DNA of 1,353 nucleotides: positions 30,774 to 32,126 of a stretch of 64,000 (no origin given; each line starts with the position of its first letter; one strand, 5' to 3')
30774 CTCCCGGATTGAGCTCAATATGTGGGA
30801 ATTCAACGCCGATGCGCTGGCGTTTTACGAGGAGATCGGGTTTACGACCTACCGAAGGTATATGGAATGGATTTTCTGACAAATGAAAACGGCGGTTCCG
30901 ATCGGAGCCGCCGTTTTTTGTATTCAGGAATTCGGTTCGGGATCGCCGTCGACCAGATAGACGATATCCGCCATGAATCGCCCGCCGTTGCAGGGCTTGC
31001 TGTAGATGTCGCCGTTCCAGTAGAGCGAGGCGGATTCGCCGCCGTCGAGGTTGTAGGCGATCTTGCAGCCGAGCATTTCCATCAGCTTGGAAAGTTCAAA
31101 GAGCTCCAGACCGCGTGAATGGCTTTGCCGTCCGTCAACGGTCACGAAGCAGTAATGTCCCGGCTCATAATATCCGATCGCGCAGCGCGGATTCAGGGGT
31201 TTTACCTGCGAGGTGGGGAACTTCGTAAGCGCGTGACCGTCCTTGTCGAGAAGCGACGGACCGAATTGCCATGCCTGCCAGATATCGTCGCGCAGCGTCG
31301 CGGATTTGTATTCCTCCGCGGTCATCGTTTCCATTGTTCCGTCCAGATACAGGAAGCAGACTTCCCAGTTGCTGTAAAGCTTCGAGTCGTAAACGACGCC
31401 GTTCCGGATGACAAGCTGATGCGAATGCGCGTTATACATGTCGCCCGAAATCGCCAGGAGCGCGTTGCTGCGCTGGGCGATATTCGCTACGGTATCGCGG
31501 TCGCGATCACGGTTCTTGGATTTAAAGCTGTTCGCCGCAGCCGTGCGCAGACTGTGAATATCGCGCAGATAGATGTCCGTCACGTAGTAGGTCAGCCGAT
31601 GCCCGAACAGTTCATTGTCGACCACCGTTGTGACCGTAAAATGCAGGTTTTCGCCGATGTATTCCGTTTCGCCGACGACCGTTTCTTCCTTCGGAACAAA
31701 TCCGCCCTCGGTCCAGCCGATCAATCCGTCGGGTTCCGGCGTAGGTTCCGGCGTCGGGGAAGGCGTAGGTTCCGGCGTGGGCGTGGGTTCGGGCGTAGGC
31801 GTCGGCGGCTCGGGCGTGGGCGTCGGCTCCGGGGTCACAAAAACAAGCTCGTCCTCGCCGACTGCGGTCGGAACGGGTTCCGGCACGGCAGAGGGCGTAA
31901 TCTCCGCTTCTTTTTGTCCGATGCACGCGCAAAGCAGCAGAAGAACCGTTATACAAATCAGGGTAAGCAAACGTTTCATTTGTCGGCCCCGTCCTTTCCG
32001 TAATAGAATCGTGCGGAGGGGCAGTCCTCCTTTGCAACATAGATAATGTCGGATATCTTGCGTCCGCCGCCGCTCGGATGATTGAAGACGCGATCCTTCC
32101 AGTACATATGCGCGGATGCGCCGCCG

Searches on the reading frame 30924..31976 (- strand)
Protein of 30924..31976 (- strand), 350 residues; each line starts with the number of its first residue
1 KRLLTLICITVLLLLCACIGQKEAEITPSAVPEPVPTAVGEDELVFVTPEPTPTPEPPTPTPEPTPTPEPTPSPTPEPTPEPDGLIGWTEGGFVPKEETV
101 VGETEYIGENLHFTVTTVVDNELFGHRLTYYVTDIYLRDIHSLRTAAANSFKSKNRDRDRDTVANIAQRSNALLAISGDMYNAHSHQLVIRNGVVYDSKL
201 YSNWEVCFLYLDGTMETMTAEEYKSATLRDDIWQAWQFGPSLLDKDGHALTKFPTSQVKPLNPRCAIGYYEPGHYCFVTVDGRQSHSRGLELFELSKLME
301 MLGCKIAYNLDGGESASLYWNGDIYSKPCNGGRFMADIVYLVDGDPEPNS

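Call 26: search_protein_families(library=ncbifam, proteins=[window:30924-31976:-], max_evalue=0.00001)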
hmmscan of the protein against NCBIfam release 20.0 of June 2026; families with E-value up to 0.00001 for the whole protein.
window:30924-31976:- (350 aa): 1 family
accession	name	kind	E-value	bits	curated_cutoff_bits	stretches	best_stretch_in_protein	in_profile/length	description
NF037973.1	metallo_SslE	exception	4.6e-12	44.2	3000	1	6-201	14-201/1519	lipoprotein metalloprotease SslE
